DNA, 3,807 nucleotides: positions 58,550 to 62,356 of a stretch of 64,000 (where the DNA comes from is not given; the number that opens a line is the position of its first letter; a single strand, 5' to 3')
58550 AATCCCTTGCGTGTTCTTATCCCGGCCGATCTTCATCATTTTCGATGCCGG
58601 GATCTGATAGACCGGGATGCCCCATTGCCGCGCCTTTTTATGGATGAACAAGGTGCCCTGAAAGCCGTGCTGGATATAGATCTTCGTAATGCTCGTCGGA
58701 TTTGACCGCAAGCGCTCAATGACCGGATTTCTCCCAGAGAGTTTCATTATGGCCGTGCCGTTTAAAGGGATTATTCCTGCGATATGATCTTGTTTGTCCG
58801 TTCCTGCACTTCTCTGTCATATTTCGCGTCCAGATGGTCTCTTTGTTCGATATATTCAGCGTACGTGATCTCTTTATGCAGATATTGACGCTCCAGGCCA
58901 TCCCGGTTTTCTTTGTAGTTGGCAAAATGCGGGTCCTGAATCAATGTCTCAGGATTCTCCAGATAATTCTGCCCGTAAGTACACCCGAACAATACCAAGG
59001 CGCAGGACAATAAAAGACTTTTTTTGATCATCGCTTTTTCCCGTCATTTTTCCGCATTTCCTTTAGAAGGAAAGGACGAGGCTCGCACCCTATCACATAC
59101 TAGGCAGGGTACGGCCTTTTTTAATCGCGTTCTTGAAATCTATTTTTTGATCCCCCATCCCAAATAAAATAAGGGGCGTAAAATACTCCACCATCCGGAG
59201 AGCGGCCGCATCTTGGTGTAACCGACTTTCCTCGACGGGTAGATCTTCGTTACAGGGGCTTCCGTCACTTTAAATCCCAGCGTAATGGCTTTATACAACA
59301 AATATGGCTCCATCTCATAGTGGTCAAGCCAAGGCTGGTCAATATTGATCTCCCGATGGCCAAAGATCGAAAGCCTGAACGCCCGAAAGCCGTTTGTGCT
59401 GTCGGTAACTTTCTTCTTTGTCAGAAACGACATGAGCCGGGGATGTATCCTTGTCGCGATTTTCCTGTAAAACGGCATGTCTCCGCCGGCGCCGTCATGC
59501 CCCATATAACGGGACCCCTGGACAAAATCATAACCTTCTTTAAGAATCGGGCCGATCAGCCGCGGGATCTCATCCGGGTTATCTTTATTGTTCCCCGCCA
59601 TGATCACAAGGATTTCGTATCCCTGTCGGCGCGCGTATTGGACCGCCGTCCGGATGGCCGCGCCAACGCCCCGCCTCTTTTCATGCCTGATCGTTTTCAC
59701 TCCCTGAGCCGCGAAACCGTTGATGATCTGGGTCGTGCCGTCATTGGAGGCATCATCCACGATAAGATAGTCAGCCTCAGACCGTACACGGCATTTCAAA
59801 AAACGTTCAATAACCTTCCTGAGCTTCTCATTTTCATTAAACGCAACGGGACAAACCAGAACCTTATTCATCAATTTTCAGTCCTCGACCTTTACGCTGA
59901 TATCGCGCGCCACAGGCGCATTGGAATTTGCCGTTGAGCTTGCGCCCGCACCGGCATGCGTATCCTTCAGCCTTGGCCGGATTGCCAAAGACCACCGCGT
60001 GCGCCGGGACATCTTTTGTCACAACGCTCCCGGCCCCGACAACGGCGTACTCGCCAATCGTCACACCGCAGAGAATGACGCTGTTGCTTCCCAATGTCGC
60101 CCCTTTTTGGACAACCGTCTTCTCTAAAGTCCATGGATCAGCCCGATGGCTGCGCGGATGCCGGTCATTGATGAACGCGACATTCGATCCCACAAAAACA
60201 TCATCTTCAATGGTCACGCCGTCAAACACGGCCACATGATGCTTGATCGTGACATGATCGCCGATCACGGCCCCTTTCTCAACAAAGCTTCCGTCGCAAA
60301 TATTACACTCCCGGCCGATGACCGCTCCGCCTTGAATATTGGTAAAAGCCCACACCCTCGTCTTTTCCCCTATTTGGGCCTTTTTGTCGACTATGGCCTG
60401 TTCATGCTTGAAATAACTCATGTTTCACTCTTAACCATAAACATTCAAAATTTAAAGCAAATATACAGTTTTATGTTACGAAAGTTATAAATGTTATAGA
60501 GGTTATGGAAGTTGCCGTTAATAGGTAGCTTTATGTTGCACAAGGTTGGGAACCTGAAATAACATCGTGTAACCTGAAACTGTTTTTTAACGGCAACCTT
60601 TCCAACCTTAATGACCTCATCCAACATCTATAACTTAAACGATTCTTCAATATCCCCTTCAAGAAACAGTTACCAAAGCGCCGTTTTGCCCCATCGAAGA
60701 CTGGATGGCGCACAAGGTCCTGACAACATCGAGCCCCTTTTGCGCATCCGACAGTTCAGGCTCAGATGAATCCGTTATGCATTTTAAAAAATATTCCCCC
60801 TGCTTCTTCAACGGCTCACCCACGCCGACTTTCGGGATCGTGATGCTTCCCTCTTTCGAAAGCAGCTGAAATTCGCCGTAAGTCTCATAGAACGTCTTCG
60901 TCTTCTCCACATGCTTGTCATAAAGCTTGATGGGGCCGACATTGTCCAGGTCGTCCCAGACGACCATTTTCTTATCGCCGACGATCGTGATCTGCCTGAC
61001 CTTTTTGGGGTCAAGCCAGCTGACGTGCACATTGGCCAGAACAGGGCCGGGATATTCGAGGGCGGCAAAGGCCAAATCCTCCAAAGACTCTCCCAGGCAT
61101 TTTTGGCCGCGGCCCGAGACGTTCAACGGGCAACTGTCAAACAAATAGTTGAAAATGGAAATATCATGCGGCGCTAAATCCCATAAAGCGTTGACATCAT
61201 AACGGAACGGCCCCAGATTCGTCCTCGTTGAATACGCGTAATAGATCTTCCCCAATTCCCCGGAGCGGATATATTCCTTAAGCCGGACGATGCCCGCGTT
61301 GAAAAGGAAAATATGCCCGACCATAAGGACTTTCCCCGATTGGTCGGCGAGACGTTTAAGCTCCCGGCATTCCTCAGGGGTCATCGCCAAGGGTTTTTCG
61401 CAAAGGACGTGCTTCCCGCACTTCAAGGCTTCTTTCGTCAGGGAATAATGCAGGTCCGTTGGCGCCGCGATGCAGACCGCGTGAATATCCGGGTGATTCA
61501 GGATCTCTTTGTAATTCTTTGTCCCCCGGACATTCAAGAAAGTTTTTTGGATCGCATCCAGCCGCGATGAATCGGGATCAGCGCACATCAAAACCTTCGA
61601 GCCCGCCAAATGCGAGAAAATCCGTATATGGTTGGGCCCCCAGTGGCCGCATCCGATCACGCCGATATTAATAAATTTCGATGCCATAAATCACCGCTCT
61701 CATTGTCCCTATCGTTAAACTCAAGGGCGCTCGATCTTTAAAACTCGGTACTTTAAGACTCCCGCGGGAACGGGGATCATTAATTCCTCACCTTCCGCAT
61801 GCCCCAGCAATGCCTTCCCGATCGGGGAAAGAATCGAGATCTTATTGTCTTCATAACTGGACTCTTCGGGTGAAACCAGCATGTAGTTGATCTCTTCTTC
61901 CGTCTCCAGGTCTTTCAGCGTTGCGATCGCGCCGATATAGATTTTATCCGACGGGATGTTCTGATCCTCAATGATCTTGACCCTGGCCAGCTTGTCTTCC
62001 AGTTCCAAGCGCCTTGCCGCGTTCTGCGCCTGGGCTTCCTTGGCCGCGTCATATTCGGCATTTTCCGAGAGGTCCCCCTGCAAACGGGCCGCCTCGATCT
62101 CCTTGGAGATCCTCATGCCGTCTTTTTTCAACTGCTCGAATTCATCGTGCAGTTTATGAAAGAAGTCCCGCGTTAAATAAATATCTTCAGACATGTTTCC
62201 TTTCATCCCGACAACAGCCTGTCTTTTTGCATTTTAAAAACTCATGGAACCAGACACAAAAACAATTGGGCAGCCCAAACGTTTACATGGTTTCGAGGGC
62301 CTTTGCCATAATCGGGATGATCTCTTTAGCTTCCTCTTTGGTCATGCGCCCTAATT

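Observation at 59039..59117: Leader copy c between a GT2 gene and a small lipoprotein gene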

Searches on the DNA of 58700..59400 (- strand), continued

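Call 83: search_with_rna_model(model_id=R2, sources=[L151, L152], max_evalue=1, show_alignments=4)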
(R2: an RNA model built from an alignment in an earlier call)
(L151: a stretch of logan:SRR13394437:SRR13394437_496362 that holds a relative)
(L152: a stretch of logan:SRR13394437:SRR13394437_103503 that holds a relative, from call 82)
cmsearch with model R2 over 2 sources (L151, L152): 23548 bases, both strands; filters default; matches with E-value up to 1: 3.
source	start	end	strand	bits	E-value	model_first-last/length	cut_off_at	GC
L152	13088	13171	+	70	1.6e-21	1-78/78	no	0.49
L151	7291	7372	+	69.9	1.7e-21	1-78/78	no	0.48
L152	10032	10094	+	11.1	0.028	1-78/78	no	0.43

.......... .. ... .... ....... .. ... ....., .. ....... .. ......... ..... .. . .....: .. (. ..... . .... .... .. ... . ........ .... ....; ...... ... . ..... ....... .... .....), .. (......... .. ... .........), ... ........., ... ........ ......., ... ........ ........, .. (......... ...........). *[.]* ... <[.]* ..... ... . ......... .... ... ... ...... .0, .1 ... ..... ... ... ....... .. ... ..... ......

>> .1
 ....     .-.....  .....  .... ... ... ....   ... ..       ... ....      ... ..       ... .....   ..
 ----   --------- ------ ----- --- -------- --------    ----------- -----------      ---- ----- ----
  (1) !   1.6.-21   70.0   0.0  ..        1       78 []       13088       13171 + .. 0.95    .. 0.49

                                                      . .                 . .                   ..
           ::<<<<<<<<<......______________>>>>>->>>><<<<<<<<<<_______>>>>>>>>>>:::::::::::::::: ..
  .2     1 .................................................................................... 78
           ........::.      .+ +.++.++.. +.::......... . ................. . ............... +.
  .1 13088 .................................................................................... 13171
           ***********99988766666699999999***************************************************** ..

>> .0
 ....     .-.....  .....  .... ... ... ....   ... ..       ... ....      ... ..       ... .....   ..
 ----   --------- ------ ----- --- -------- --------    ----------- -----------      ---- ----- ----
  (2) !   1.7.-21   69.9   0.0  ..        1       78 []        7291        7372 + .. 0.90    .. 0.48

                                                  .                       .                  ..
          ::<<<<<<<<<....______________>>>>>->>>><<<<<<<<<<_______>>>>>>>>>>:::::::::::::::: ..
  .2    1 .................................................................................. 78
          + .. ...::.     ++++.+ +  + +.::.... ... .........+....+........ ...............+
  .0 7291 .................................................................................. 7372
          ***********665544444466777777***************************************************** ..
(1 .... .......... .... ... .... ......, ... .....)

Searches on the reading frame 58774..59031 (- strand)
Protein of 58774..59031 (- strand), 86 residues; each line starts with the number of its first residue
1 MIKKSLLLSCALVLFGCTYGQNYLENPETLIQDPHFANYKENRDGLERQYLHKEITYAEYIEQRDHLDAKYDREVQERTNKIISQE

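Call 39: search_protein_families(library=pfam, alignment_id=A6, max_evalue=0.001)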
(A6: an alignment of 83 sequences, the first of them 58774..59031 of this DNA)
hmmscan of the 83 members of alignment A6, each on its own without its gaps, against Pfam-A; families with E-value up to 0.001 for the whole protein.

A. member 1, window:58774-59031:- (86 aa): 0 families

B. families by the number of members that match (of 83 scanned): 148 families (the first 25 are shown)
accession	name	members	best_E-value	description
PF01547.30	SBP_bac_1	4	1.9e-32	Bacterial extracellular solute-binding protein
PF13416.11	SBP_bac_8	4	3.4e-31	Bacterial extracellular solute-binding protein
PF00137.26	ATP-synt_C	3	5.9e-11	ATP synthase subunit C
PF00154.27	RecA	2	9.6e-139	recA bacterial DNA recombination protein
PF01197.23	Ribosomal_L31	2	9.3e-32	Ribosomal protein L31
PF00011.27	HSP20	2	1.3e-29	Hsp20/alpha crystallin family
PF00072.30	Response_reg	2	5.9e-29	Response regulator receiver domain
PF21096.2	RecA_C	2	7.1e-23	RecA C-terminal domain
PF02416.21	TatA_B_E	2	8e-22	mttA/Hcf106 family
PF01037.27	AsnC_trans_reg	2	2.1e-18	Lrp/AsnC ligand binding domain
PF08843.17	AbiEii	2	3.3e-17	Nucleotidyl transferase AbiEii toxin, Type IV TA system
PF08423.17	Rad51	2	6.2e-11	Rad51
PF17886.7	ArsA_HSP20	2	7.3e-11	HSP20-like domain found in ArsA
PF13412.12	HTH_24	2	1.5e-08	Winged helix-turn-helix DNA-binding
PF01637.24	ATPase_2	2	5.5e-06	ATPase domain predominantly from Archaea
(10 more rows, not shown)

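Call 42: find_homologous_proteins(query=window:58774-59031:-)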
Query window:58774-59031:- (86 aa): 40 proteins with E <= 0.001 among 40 candidates.
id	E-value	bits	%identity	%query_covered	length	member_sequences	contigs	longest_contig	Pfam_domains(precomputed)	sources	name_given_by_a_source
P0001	3.1e-51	188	100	100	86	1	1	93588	-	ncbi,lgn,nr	ncbi:MAG: hypothetical protein JW847_06500 [Candidatus Omnitrophica bacterium]|nr:hypothetical prote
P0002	6.2e-41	156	80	100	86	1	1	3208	-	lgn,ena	-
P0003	2.4e-39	151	81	100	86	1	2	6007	-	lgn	-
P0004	2.9e-39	150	80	100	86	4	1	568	-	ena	-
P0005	3.6e-38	147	79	100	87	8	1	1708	-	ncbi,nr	ncbi:MAG: hypothetical protein KAR32_02810 [Candidatus Omnitrophica bacterium]|nr:hypothetical prote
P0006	5.6e-38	146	78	100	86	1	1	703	-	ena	-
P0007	1.6e-37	145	79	100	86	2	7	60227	-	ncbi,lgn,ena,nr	ncbi:MAG: hypothetical protein KAJ70_02855 [Candidatus Omnitrophica bacterium]|nr:hypothetical prote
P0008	4.4e-37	143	77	100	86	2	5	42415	-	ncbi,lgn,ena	-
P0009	2.7e-36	141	79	100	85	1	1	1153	-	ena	-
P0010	9.2e-36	139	78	100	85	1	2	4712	-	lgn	-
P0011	2.8e-35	138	75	98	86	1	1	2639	-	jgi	-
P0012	3.0e-35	138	71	100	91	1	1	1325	-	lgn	-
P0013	3.9e-35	137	73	100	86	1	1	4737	-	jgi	-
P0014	4.3e-35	137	77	100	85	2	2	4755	-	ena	-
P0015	7.8e-35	136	72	100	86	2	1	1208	-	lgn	-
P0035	4.1e-30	121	69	100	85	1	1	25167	-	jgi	-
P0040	1.1e-16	78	46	100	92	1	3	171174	-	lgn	-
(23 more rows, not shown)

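Call 43: find_encoding_contigs(protein=P0007, flank=3000, max_places=2)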
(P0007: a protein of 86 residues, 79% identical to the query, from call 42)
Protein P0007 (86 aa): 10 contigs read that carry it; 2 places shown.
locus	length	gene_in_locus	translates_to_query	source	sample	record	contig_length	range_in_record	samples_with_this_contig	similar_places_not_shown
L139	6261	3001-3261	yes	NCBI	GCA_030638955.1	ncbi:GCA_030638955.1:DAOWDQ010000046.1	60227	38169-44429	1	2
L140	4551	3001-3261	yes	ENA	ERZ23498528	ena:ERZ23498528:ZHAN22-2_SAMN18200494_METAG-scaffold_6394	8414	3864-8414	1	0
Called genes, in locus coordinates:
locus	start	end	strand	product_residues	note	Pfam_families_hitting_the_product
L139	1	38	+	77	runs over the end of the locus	-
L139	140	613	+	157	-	PF03449:GreA_GreB_N, PF01272:GreA_GreB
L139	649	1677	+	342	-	PF01408:GFO_IDH_MocA, PF02894:GFO_IDH_MocA_C, PF22725:GFO_IDH_MocA_C3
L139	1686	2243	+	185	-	PF25084:LbH_EIF2B (weak), PF25087:GMPPB_C (faint), PF00132:Hexapep, PF14602:Hexapep_2 (weak)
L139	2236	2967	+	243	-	PF00535:Glycos_transf_2, PF13641:Glyco_tranf_2_3 (faint)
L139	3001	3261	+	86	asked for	-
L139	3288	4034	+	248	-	PF08032:SpoU_sub_bind, PF00588:SpoU_methylase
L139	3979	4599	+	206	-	PF12917:YfbR-like, PF13023:HD_3, PF01966:HD (faint)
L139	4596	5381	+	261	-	PF01435:Peptidase_M48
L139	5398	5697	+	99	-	-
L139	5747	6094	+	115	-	PF01627:Hpt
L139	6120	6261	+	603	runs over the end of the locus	PF13231:PMT_2 (weak), PF00515:TPR_1 (faint), PF07719:TPR_2 (faint), PF13181:TPR_8 (faint), PF13424:TPR_12 (faint), PF13428:TPR_14 (faint), PF13431:TPR_17 (faint), PF13432:TPR_16 (faint), +2 more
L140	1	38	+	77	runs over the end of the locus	-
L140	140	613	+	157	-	PF03449:GreA_GreB_N, PF01272:GreA_GreB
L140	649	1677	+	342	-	PF01408:GFO_IDH_MocA, PF02894:GFO_IDH_MocA_C, PF22725:GFO_IDH_MocA_C3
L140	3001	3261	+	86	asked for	-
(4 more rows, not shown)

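Call 44: find_encoding_contigs(protein=P0035, flank=3000, max_places=2)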
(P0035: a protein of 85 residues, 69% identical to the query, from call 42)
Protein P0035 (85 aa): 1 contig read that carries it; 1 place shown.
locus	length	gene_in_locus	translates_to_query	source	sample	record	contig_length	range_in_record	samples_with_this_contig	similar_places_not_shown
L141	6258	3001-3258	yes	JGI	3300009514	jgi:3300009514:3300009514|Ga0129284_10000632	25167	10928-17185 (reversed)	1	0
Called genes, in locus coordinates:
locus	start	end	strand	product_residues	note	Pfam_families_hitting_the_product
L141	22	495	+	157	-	PF03449:GreA_GreB_N, PF01272:GreA_GreB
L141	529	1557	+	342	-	PF01408:GFO_IDH_MocA, PF02894:GFO_IDH_MocA_C, PF22725:GFO_IDH_MocA_C3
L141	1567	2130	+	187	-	PF25084:LbH_EIF2B (faint), PF25087:GMPPB_C (faint), PF00132:Hexapep, PF14602:Hexapep_2 (weak)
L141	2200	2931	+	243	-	PF00535:Glycos_transf_2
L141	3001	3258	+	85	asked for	-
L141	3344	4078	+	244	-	PF08032:SpoU_sub_bind, PF00588:SpoU_methylase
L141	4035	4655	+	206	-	PF12917:YfbR-like, PF13023:HD_3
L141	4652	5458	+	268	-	PF01435:Peptidase_M48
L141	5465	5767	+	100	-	-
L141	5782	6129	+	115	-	PF01627:Hpt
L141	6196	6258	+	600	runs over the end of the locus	PF13231:PMT_2 (weak), PF00515:TPR_1 (faint), PF13414:TPR_11 (faint), PF13424:TPR_12 (faint), PF13431:TPR_17 (faint), PF13432:TPR_16 (faint), PF21033:RMD1-3 (faint), PF14559:TPR_19 (weak), +4 more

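Call 45: find_encoding_contigs(protein=P0040, flank=3000, max_places=2)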
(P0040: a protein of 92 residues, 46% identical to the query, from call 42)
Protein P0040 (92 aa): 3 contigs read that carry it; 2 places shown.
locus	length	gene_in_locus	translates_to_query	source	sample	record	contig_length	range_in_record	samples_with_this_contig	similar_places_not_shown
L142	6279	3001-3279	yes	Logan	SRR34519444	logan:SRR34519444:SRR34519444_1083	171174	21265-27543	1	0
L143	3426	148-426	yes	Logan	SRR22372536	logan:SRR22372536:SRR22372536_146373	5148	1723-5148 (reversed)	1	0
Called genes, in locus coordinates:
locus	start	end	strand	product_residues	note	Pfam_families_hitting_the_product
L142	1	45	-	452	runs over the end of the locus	-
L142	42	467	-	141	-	-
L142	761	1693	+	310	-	PF01408:GFO_IDH_MocA, PF02894:GFO_IDH_MocA_C, PF22725:GFO_IDH_MocA_C3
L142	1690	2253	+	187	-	PF25084:LbH_EIF2B (faint), PF25087:GMPPB_C (faint), PF00132:Hexapep (weak), PF14602:Hexapep_2 (faint), PF00132:Hexapep (weak)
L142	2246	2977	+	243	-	PF00535:Glycos_transf_2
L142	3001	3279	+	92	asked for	-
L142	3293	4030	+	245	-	PF08032:SpoU_sub_bind, PF00588:SpoU_methylase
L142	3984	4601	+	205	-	PF12917:YfbR-like, PF13023:HD_3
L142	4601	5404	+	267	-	PF01435:Peptidase_M48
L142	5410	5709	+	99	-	-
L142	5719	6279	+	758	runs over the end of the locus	PF00989:PAS (weak), PF08448:PAS_4 (weak), PF00989:PAS, PF08448:PAS_4, PF13426:PAS_9, PF00512:HisKA, PF02518:HATPase_c, PF00072:Response_reg, +4 more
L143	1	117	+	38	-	?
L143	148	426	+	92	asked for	-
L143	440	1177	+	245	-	PF08032:SpoU_sub_bind, PF00588:SpoU_methylase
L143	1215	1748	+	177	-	PF12917:YfbR-like, PF13023:HD_3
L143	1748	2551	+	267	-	PF01435:Peptidase_M48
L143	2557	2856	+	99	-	-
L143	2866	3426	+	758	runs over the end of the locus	PF00989:PAS (weak), PF08448:PAS_4 (weak), PF00989:PAS, PF08448:PAS_4, PF13426:PAS_9, PF00512:HisKA, PF02518:HATPase_c, PF00072:Response_reg, +4 more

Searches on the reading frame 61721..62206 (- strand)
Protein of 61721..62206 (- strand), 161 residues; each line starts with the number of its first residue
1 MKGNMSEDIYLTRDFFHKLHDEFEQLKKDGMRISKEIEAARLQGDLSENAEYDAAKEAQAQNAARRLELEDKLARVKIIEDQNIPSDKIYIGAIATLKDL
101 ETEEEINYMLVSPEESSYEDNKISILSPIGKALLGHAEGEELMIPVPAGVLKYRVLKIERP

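Call 82: find_encoding_contigs(protein=window:61721-62206:-, flank=10000, max_places=1)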
Protein window:61721-62206:- (161 aa): 1 contig read that carries it; 1 place shown.
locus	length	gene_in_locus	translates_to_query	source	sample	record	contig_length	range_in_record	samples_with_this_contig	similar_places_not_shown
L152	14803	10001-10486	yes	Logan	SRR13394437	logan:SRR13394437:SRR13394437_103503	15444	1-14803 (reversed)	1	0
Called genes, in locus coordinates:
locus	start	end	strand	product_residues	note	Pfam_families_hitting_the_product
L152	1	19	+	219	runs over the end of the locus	?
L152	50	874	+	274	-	PF00753:Lactamase_B (weak)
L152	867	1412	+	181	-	PF04892:VanZ-LLP1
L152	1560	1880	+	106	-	PF00085:Thioredoxin, PF13098:Thioredoxin_2, PF13905:Thioredoxin_8 (faint)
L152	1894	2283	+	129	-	PF02261:Asp_decarbox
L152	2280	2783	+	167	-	PF01327:Pep_deformylase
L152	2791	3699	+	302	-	PF04055:Radical_SAM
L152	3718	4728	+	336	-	PF03706:LPG_synthase_TM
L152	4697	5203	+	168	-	PF05991:NYN_YacP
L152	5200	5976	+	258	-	PF02405:MlaE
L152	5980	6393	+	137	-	-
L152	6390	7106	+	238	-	PF00005:ABC_tran, PF13304:AAA_21 (faint)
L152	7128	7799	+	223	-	PF02470:MlaD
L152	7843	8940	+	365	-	PF21088:MS_channel_1st, PF00924:MS_channel_2nd, PF21082:MS_channel_3rd (weak)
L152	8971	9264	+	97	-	PF02325:CCB3_YggT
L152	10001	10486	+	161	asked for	PF03449:GreA_GreB_N, PF01272:GreA_GreB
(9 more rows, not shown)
